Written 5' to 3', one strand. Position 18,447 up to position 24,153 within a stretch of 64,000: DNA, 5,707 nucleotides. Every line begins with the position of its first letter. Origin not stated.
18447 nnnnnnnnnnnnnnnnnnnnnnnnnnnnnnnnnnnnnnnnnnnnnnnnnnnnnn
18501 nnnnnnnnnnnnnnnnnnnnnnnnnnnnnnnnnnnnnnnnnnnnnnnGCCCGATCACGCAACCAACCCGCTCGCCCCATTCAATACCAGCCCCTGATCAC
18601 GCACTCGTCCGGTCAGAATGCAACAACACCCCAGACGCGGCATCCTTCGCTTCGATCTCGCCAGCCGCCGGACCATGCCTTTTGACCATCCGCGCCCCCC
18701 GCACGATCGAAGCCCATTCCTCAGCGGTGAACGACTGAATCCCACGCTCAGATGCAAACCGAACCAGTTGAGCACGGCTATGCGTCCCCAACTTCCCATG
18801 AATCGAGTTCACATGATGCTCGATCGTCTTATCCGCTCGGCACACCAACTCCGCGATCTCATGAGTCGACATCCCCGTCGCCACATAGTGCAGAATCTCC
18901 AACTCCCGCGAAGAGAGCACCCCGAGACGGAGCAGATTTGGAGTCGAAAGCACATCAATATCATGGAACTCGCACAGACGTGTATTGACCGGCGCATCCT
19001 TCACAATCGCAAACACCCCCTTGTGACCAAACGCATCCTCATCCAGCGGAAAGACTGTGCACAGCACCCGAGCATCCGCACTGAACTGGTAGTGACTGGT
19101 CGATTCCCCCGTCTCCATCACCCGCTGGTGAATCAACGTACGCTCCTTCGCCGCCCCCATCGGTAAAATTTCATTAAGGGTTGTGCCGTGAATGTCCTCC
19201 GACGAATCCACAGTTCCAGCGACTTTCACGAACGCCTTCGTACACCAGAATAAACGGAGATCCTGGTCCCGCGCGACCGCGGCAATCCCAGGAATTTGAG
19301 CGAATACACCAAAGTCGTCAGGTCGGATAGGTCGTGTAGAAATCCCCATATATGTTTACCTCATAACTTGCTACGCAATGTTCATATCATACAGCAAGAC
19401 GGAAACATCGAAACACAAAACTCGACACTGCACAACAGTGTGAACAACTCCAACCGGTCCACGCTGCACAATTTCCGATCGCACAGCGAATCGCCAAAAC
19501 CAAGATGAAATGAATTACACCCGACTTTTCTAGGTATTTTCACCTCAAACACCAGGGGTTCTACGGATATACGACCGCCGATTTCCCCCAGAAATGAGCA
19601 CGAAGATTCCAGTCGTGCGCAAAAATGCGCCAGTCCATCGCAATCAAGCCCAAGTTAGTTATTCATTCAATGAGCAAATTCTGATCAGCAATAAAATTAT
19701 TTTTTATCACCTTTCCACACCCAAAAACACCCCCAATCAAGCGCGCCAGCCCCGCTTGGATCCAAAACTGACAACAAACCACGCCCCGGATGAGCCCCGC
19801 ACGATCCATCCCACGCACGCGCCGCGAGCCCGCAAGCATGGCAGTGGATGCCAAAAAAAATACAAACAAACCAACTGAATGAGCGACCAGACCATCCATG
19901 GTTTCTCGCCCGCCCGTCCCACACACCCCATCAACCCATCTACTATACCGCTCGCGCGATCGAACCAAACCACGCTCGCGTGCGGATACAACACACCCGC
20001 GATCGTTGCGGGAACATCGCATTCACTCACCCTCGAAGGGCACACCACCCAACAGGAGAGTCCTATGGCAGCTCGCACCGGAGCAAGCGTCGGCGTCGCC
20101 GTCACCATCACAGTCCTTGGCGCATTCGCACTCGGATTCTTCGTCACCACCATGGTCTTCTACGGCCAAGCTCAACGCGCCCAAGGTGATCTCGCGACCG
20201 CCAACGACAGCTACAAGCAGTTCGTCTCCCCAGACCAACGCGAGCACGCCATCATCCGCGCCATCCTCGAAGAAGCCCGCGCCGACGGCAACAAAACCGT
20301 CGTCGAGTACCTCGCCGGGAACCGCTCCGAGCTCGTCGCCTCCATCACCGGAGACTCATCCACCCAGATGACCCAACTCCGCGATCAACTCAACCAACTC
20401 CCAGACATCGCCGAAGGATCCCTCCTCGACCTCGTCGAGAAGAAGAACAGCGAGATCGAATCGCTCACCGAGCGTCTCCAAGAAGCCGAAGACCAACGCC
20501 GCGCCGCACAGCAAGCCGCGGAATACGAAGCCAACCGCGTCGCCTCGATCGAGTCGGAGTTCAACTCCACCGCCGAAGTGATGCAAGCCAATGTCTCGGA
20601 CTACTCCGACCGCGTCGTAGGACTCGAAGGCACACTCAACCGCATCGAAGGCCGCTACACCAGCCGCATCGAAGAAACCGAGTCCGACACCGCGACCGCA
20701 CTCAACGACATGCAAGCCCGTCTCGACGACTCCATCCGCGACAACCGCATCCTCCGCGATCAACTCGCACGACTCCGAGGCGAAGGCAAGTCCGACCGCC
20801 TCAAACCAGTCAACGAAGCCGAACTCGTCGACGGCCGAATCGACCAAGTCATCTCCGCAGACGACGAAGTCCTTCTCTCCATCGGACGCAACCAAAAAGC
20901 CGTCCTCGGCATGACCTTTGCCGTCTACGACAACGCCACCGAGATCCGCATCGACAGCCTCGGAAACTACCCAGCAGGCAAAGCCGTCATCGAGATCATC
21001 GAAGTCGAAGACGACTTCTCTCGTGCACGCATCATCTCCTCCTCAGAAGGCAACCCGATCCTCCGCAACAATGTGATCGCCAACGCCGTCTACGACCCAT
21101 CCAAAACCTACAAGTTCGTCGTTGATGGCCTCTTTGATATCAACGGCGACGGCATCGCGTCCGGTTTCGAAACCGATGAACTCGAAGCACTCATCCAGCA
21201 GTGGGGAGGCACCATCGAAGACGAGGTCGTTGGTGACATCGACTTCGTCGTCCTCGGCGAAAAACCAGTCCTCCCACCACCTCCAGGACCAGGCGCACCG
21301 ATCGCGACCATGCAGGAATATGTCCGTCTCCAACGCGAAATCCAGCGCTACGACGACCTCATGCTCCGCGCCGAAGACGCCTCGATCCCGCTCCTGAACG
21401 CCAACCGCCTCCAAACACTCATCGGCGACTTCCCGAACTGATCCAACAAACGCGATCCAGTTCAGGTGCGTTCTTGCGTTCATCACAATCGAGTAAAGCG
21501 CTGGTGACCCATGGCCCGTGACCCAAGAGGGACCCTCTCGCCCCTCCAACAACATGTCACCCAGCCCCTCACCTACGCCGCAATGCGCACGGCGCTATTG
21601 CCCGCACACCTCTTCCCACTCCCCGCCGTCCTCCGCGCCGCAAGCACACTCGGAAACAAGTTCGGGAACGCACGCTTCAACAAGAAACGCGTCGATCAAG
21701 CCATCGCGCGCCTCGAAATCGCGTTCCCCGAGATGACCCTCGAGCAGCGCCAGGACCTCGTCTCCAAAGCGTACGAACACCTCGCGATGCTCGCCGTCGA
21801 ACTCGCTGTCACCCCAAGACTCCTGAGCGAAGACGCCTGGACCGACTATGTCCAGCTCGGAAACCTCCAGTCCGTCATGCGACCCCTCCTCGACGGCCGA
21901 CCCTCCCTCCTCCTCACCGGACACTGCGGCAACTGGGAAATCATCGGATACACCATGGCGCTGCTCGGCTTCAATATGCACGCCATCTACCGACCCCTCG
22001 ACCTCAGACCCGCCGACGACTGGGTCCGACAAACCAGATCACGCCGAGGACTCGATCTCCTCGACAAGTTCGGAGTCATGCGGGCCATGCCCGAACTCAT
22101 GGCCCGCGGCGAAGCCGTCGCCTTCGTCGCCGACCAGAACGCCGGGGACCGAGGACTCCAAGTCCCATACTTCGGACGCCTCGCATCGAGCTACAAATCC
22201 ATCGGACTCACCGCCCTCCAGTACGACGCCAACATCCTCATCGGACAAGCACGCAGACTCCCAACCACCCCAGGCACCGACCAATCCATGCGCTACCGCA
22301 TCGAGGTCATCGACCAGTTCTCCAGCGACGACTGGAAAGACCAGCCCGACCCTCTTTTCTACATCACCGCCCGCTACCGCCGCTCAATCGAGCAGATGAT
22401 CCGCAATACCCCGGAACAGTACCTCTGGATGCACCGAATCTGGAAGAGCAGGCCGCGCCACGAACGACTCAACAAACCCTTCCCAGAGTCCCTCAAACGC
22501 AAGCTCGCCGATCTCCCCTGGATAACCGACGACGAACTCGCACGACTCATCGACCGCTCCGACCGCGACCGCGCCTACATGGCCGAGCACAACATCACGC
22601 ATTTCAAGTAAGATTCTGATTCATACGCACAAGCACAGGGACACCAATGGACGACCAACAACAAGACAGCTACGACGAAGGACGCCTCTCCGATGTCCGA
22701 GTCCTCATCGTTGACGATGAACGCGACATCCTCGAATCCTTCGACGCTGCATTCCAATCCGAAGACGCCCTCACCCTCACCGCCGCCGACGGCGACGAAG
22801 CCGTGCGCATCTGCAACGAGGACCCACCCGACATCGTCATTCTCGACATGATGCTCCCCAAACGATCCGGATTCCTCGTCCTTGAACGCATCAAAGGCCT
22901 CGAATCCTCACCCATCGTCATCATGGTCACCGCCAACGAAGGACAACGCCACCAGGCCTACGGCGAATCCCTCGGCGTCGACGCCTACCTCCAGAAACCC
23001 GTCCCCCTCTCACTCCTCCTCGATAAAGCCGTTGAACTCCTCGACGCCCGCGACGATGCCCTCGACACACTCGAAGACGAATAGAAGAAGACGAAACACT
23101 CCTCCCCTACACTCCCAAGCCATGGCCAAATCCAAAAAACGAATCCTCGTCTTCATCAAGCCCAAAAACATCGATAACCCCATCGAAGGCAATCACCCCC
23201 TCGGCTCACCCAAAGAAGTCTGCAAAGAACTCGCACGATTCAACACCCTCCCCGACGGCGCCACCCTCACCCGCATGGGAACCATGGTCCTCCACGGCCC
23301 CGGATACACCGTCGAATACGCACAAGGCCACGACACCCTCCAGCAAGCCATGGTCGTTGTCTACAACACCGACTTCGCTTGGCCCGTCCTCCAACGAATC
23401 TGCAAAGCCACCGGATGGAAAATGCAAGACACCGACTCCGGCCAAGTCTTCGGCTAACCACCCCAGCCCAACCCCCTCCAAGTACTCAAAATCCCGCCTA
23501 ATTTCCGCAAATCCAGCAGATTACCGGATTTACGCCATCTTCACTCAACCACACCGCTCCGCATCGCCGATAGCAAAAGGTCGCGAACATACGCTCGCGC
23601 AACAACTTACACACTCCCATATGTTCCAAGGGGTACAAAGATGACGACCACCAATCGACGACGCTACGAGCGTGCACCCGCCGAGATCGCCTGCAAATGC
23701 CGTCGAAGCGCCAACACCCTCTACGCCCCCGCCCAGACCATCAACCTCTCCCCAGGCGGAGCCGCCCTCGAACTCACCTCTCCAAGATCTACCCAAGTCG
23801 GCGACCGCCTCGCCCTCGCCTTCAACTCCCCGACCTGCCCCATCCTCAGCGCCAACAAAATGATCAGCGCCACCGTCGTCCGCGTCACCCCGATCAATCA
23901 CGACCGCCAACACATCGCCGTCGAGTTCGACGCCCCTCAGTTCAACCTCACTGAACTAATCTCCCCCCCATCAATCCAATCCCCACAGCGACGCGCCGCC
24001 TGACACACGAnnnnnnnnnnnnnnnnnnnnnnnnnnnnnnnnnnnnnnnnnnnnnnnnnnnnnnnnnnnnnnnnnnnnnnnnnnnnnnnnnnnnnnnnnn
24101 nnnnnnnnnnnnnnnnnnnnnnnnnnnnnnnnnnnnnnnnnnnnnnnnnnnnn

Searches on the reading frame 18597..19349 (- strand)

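Call 8: search_protein_families(library=pfam, proteins=[window:18597-19349:-])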
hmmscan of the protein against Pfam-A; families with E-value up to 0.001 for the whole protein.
window:18597-19349:- (250 aa): 2 families
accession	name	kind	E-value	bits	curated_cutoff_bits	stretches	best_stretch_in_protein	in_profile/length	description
PF00196.25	GerE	-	6.8e-15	54.9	23.5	1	144-199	2-57/57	Bacterial regulatory proteins, luxR family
PF08448.16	PAS_4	-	0.00045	20.9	23.1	0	16-118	1-104/110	PAS fold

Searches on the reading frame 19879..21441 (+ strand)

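Call 8: search_protein_families(library=pfam, proteins=[window:19879-21441:+])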
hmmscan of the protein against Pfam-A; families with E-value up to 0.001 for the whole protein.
window:19879-21441:+ (520 aa): 0 families

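Call 43: search_protein_families(library=ncbifam, proteins=[window:19879-21441:+], max_evalue=0.1)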
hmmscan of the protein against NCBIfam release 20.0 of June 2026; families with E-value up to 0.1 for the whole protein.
window:19879-21441:+ (520 aa): 4 families
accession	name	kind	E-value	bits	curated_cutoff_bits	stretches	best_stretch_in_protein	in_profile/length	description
NF043073.1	MMSYN1_0195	equivalog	0.011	13.9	1250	1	154-285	343-472/1021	spermidine/putrescine ABC transporter permease/substrate-binding protein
NF042955.1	Ppl_antiphage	equivalog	0.051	11.5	1000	1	161-282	423-545/882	anti-phage protein Ppl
TIGR04527.1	mycoplas_twoTM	subfamily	0.083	12.6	125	0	107-211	37-127/248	MG_279/MG_280 family protein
NF033930.1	pneumo_PspA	exception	0.085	11.5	850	0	187-323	167-298/659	pneumococcal surface protein A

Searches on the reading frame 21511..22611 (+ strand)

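Call 7: search_protein_families(library=pfam, proteins=[window:21511-22611:+])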
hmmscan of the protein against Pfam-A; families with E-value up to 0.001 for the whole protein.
window:21511-22611:+ (366 aa): 1 family
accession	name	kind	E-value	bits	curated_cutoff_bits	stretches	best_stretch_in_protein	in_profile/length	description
PF03279.18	Lip_A_acyltrans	-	6.8e-38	131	22.3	1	29-312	23-294/295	Bacterial lipid A biosynthesis acyltransferase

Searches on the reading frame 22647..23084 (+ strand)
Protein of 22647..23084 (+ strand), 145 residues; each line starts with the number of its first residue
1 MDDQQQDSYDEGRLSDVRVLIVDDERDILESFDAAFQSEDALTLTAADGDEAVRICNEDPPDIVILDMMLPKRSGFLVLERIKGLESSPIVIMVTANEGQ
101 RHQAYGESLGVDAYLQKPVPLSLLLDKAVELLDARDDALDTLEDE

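Call 40: search_protein_families(library=pfam, proteins=[window:22647-23084:+])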
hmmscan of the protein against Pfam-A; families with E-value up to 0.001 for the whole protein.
window:22647-23084:+ (145 aa): 1 family
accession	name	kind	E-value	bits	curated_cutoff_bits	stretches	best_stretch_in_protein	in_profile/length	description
PF00072.30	Response_reg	-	1.1e-22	80.8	30.2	1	19-127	1-109/111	Response regulator receiver domain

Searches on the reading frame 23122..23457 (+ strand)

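Call 43: search_protein_families(library=ncbifam, proteins=[window:23122-23457:+], max_evalue=0.1)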
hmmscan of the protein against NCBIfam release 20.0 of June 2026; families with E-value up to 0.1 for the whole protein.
window:23122-23457:+ (111 aa): 1 family
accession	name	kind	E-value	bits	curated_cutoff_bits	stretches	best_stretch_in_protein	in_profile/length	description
NF040567.1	SCO2524_fam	equivalog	0.037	12.4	300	1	30-101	385-454/612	SCO2524 family protein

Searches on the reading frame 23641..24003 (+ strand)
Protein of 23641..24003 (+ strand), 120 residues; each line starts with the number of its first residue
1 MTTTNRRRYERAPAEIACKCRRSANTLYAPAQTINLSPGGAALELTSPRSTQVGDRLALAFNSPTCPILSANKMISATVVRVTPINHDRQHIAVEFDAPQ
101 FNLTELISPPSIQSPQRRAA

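Call 7: search_protein_families(library=pfam, proteins=[window:23641-24003:+])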
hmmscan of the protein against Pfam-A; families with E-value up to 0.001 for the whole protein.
window:23641-24003:+ (120 aa): 1 family
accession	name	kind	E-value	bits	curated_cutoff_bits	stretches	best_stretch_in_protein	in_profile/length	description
PF07238.19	PilZ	-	7.6e-11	42.7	22.5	1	5-98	1-87/102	PilZ domain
